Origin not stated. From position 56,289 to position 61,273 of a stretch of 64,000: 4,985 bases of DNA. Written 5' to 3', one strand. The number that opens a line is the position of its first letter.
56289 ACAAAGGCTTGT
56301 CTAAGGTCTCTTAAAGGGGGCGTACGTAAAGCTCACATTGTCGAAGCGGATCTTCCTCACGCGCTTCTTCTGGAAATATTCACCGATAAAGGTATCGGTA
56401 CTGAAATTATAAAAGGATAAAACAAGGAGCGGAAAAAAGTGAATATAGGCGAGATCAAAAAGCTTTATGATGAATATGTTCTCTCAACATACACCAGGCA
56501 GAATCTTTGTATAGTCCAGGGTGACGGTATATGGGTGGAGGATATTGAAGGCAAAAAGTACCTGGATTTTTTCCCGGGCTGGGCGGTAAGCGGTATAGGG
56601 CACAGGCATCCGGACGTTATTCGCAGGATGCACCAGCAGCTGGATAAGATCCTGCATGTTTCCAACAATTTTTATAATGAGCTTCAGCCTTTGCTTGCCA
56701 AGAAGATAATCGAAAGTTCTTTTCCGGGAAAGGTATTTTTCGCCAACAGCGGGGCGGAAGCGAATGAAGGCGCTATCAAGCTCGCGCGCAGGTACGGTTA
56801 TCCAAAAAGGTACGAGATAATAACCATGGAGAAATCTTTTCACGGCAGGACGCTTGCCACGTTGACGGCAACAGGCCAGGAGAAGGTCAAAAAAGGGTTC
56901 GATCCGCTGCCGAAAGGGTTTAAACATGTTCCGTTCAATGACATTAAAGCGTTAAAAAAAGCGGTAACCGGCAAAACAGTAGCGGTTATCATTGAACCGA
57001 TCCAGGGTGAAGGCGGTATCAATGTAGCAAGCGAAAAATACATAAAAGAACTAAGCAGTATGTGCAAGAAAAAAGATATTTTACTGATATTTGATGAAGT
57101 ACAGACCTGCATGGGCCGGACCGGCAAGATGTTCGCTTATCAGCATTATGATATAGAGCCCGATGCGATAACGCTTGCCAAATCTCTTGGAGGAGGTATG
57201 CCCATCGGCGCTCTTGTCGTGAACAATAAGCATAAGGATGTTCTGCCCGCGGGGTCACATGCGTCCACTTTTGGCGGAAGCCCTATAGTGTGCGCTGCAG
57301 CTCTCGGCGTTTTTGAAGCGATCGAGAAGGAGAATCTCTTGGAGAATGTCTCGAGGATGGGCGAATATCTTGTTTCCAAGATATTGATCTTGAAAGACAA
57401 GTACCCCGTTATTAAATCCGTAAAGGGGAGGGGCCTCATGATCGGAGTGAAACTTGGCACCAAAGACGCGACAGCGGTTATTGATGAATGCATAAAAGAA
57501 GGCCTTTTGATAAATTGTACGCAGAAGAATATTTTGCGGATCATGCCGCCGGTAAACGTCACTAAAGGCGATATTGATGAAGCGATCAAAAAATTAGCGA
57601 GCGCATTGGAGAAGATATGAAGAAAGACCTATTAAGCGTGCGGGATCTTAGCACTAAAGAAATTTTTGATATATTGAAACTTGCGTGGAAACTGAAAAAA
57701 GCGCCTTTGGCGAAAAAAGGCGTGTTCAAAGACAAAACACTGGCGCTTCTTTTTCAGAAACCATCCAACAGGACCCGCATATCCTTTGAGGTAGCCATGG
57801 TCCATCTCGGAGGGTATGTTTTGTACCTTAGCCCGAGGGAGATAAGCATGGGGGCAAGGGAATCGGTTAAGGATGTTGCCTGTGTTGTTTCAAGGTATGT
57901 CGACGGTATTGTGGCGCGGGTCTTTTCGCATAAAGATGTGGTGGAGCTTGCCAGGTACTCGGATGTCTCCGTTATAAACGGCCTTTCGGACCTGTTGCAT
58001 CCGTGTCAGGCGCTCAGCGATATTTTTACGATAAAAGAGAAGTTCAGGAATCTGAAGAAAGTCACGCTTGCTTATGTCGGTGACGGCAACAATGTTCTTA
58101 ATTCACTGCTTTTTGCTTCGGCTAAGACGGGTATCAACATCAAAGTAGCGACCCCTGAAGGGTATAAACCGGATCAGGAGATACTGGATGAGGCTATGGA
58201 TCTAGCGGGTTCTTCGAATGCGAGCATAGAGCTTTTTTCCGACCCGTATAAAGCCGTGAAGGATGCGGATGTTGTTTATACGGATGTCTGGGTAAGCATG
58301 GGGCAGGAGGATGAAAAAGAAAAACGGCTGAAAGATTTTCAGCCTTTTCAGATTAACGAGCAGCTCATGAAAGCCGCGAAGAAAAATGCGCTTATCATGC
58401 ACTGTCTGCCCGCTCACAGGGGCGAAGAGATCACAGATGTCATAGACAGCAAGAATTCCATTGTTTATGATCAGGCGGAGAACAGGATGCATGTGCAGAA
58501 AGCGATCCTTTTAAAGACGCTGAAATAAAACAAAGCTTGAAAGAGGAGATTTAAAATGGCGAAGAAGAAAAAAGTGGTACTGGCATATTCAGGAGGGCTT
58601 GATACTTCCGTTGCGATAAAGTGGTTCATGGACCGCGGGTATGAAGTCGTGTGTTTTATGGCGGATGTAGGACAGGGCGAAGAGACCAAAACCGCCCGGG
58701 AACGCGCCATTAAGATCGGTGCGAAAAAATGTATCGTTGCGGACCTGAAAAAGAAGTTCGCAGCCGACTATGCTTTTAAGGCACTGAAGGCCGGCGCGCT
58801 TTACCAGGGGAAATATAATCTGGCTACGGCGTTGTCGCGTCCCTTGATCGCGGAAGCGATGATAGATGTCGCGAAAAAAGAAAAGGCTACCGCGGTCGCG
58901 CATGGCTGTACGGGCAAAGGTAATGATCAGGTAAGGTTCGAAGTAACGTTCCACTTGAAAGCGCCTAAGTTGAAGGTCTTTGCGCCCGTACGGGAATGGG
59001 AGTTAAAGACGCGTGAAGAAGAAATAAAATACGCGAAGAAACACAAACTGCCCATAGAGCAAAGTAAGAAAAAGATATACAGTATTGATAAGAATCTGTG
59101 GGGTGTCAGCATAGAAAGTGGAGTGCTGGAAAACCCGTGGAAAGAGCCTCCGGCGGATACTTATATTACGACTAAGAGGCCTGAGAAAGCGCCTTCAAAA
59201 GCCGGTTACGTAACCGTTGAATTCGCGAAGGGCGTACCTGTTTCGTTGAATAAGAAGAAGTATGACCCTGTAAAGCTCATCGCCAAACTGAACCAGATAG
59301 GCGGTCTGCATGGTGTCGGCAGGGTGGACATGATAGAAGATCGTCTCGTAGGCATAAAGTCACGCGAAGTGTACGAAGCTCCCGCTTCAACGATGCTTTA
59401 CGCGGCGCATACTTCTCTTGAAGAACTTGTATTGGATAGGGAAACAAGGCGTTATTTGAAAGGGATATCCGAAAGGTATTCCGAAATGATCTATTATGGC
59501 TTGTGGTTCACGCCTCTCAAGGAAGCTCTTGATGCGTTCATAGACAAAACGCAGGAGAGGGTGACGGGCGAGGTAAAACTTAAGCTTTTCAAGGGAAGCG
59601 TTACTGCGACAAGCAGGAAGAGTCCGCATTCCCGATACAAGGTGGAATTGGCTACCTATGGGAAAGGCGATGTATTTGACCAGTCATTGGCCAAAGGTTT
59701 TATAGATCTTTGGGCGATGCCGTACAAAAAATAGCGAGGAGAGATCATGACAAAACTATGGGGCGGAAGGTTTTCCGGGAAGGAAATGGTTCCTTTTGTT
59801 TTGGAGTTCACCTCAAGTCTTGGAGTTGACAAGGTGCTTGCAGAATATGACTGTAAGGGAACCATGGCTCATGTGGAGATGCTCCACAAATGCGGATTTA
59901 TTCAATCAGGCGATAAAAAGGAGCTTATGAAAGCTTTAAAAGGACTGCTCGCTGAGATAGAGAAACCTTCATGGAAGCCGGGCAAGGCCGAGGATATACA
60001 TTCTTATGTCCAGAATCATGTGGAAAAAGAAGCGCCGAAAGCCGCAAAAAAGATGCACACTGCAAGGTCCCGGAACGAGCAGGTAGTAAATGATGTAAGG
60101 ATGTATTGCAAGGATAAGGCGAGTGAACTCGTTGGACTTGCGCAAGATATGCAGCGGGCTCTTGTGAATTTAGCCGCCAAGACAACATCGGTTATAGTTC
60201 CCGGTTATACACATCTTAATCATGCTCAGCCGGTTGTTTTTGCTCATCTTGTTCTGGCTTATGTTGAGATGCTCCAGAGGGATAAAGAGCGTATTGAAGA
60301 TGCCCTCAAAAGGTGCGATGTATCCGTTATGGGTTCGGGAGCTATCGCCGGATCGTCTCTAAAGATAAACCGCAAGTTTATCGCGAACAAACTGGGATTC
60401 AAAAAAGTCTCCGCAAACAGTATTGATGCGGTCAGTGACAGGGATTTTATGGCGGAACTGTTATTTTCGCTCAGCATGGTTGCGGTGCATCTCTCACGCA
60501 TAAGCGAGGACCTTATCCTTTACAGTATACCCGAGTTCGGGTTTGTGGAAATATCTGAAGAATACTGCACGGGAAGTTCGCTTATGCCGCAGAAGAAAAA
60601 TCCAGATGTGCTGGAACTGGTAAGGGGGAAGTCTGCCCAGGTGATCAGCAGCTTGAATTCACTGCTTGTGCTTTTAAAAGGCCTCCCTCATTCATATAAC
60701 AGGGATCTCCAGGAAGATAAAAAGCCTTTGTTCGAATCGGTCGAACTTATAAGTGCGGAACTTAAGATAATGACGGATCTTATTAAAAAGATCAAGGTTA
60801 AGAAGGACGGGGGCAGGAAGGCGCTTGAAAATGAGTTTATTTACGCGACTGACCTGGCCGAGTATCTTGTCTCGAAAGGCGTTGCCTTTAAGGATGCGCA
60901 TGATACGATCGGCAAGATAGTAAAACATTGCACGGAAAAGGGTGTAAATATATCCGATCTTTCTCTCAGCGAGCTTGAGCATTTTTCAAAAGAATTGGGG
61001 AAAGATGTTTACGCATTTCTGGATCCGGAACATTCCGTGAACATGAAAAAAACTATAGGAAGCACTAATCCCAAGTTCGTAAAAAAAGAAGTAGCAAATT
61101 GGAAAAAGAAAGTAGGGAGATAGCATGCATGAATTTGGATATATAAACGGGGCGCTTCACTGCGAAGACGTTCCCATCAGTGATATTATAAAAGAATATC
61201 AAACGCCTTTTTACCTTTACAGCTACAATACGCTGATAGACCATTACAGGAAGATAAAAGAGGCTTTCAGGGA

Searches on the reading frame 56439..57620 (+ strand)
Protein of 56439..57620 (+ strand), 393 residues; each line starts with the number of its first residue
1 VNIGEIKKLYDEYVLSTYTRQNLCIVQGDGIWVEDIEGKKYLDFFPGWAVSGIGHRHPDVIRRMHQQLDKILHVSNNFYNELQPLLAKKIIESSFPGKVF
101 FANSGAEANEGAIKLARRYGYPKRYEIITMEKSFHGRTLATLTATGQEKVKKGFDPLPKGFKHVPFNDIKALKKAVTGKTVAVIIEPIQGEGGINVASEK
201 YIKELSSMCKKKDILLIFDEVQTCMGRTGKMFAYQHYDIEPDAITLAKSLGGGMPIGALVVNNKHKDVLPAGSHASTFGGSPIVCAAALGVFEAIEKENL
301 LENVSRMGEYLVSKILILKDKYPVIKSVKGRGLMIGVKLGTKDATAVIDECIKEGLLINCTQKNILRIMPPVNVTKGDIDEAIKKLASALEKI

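Call 39: search_protein_families(library=ncbifam, proteins=[window:56439-57620:+], max_evalue=0.01)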
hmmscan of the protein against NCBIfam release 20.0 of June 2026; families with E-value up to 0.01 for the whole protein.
window:56439-57620:+ (393 aa): 80 families (the best 25 are shown)
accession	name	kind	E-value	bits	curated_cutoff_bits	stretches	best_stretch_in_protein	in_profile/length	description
TIGR00707.1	argD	subfamily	1.8e-146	487.9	410.05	1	13-390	1-380/381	acetylornithine/succinylornithine family transaminase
NF002325.0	PRK01278.1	subfamily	6e-137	456.5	372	1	13-392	5-388/395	acetylornithine transaminase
NF002874.0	PRK03244.1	equivalog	5.9e-133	443.5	457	1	5-392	9-394/399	acetylornithine transaminase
NF002797.0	PRK02936.1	equivalog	7e-130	433.2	496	1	14-391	4-378/385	acetylornithine transaminase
NF003468.0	PRK05093.1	subfamily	1.6e-120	402.5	522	1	8-393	10-402/405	acetylornithine/succinyldiaminopimelate transaminase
TIGR03246.1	arg_catab_astC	subfamily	1.4e-119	399.7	609.95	1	8-392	4-395/397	acetylornithine/succinylornithine family transaminase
NF002985.0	PRK03715.1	equivalog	2.8e-114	381.9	568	1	16-392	13-393/395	acetylornithine transaminase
NF009047.0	PRK12381.1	subfamily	3.5e-114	381.7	630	1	8-392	8-399/406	bifunctional succinylornithine transaminase/acetylornithine transaminase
NF005993.0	PRK08117.1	subfamily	6.4e-108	361.1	574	2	172-392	199-429/433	aspartate aminotransferase family protein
NF004426.0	PRK05769.1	equivalog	1.1e-107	360.6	552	2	172-392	213-439/441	acetyl ornithine aminotransferase family protein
NF003273.0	PRK04260.1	equivalog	1.2e-103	346.6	616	1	13-387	3-372/376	acetylornithine transaminase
NF003145.0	PRK04073.1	equivalog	6.8e-100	334.4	656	1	6-390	7-395/396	ornithine--oxo-acid transaminase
NF003397.0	PRK04612.1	equivalog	1.6e-97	326.9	735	1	11-391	12-402/408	acetylornithine transaminase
TIGR01885.1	Orn_aminotrans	equivalog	2.6e-94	316.2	378.4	1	10-390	8-401/402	ornithine--oxo-acid transaminase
NF008570.0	PRK11522.1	equivalog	4.2e-89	299.3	612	1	32-393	80-457/464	putrescine aminotransferase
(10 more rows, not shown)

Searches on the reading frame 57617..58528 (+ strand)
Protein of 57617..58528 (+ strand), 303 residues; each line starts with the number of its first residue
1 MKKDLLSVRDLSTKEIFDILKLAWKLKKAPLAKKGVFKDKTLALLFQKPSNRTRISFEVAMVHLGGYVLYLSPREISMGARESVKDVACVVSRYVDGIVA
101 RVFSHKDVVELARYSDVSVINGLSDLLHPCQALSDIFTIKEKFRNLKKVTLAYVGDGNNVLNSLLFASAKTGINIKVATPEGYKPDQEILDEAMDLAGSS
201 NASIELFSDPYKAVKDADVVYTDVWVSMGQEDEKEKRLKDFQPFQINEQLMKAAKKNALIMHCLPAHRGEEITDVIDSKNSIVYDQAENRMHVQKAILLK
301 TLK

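Call 39: search_protein_families(library=ncbifam, proteins=[window:57617-58528:+], max_evalue=0.01)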
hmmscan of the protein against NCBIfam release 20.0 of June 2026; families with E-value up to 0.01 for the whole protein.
window:57617-58528:+ (303 aa): 16 families
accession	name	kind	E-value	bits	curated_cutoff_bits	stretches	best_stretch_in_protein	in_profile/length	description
TIGR00658.1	orni_carb_tr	equivalog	3.3e-126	420.6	280.85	1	3-302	1-303/304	ornithine carbamoyltransferase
NF001986.0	PRK00779.1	subfamily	8.8e-126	419.2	306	1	2-302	5-304/307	ornithine carbamoyltransferase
NF011380.0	PRK14805.1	equivalog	3.1e-102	341.7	421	1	3-302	2-300/302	ornithine carbamoyltransferase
TIGR04384.1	putr_carbamoyl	exception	6e-94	314.8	500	1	5-299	2-304/330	putrescine carbamoyltransferase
NF003286.0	PRK04284.1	subfamily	4.5e-80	269.3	515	1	3-302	7-330/332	ornithine carbamoyltransferase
NF011379.0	PRK14804.1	equivalog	6.2e-64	216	373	1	3-302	7-309/311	ornithine carbamoyltransferase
NF002470.0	PRK01713.1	equivalog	2e-63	214.9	545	1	3-302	8-333/334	ornithine carbamoyltransferase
NF009213.0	PRK12562.1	subfamily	4.1e-61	207.2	559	1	2-302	6-332/334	ornithine carbamoyltransferase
NF003384.0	PRK04523.1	equivalog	1.7e-53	181.8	288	1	3-299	4-330/336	N-acetylornithine carbamoyltransferase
NF002032.1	PRK00856.1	equivalog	1.1e-46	159.4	263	1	3-300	1-295/297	aspartate carbamoyltransferase catalytic subunit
TIGR00670.1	asp_carb_tr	equivalog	6.8e-43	146.9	236.95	1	3-299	1-300/304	aspartate carbamoyltransferase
NF008853.0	PRK11891.1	equivalog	1.4e-29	103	560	1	2-298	88-394/430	aspartate carbamoyltransferase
NF006046.0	PRK08192.1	equivalog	7.1e-27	94.5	512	1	4-301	8-316/339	aspartate carbamoyltransferase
NF010387.0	PRK13814.1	equivalog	1.9e-17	63.1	660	1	4-298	7-299/310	aspartate carbamoyltransferase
NF005538.0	PRK07200.1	equivalog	1.9e-16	60.1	453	1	3-287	22-361/396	knotted carbamoyltransferase YgeW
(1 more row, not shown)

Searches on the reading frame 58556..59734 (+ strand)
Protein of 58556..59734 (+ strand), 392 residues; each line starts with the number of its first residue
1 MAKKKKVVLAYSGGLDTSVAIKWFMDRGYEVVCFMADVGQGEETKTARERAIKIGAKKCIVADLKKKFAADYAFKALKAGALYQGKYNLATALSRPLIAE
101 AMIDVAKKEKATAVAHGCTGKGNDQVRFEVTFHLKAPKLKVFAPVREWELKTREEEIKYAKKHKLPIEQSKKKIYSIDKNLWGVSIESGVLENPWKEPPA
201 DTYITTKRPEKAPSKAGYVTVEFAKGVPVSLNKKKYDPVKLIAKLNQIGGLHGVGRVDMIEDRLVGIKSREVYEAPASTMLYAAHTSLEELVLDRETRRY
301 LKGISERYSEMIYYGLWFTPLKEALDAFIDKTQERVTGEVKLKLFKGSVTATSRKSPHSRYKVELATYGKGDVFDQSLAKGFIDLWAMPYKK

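Call 39: search_protein_families(library=ncbifam, proteins=[window:58556-59734:+], max_evalue=0.01)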
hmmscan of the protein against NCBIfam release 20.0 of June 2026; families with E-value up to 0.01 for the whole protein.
window:58556-59734:+ (392 aa): 13 families
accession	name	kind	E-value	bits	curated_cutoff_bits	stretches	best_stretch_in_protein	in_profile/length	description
NF001770.0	PRK00509.1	equivalog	2.5e-175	583.3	334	1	2-391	2-392/401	argininosuccinate synthase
TIGR00032.1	argG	equivalog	1.6e-156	521.6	268.2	1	6-391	1-387/394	argininosuccinate synthase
NF010392.0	PRK13820.1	equivalog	8.6e-140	466.2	512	1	4-387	2-382/395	argininosuccinate synthase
NF003385.0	PRK04527.1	equivalog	2.2e-80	270.3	603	1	3-388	2-387/401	argininosuccinate synthase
NF038212.1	argG_rel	exception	4e-55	187.2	425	1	3-361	13-368/381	argininosuccinate synthase-related protein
NF003779.0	PRK05370.1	equivalog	7.1e-53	180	657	1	3-371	10-392/448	argininosuccinate synthase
NF011258.0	PRK14664.1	equivalog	3e-06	26.6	680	1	3-117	4-115/362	tRNA 2-thiouridine(34) synthase MnmA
NF001138.1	PRK00143.1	equivalog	0.00071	18.6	284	1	6-46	1-41/345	tRNA 2-thiouridine(34) synthase MnmA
TIGR00364.1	TIGR00364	equivalog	0.0012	18.4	150.3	1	8-61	2-57/201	7-cyano-7-deazaguanine synthase QueC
TIGR00342.1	TIGR00342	equivalog_domain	0.0019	17.4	264.5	1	4-116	172-282/373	tRNA uracil 4-sulfurtransferase ThiI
NF011259.0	PRK14665.1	equivalog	0.0019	17.2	364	1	1-56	2-61/360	tRNA 2-thiouridine(34) synthase MnmA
NF011155.0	PRK14561.1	equivalog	0.0058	16.3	207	1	6-78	2-72/195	hypothetical protein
TIGR03888.1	nitrile_beta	equivalog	0.0063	16.4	152.2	0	246-325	5-80/226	nitrile hydratase subunit beta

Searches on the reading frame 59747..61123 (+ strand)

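Call 39: search_protein_families(library=ncbifam, proteins=[window:59747-61123:+], max_evalue=0.01)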
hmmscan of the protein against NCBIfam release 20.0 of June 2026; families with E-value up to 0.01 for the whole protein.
window:59747-61123:+ (458 aa): 19 families
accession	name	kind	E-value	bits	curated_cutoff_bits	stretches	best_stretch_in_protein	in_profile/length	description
TIGR00838.1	argH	equivalog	8.4e-165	549.2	279.5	1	4-456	1-454/455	argininosuccinate lyase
NF008964.0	PRK12308.1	equivalog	5.8e-139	464.3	657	1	4-455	3-455/624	argininosuccinate lyase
NF002563.0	PRK02186.1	subfamily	3.1e-57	194.5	625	1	41-408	447-816/890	argininosuccinate lyase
NF052535.1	CoM_syn_XcbC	exception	5.3e-57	193.7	575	1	21-456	25-465/495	2-phosphosulfolactate phosphatase XcbC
NF005000.0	PRK06389.1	equivalog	3.6e-54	184.5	388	1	3-397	2-388/434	argininosuccinate lyase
NF005218.0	PRK06705.1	equivalog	3.2e-50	171.3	883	1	6-440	13-455/502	argininosuccinate lyase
NF008909.0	PRK12273.1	subfamily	1e-24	87.3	510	1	104-409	138-444/474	aspartate ammonia-lyase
TIGR00928.1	purB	equivalog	2.4e-21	76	326.2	1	113-429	100-423/436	adenylosuccinate lyase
NF006500.1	PRK08937.2-4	subfamily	1.5e-20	73.4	626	1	121-436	119-437/448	adenylosuccinate lyase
NF052536.2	CoM_syn_XcbD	exception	3.4e-20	72.2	600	1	133-434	131-435/443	3-sulfopropionylcysteine synthase XcbD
TIGR00839.1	aspA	equivalog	1.1e-18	67.4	681.2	1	102-407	131-437/468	aspartate ammonia-lyase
NF006554.0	PRK09053.1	equivalog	8e-18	64.5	595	1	90-433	90-436/453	3-carboxy-cis,cis-muconate cycloisomerase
TIGR02426.1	protocat_pcaB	equivalog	2.4e-16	59.6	355.75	1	88-345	78-334/338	3-carboxy-cis,cis-muconate cycloisomerase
TIGR00979.1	fumC_II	equivalog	5.8e-15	55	664.75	1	126-373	155-412/458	class II fumarate hydratase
NF011092.0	PRK14515.1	subfamily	1.2e-13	50.7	876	1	104-304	142-351/479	aspartate ammonia-lyase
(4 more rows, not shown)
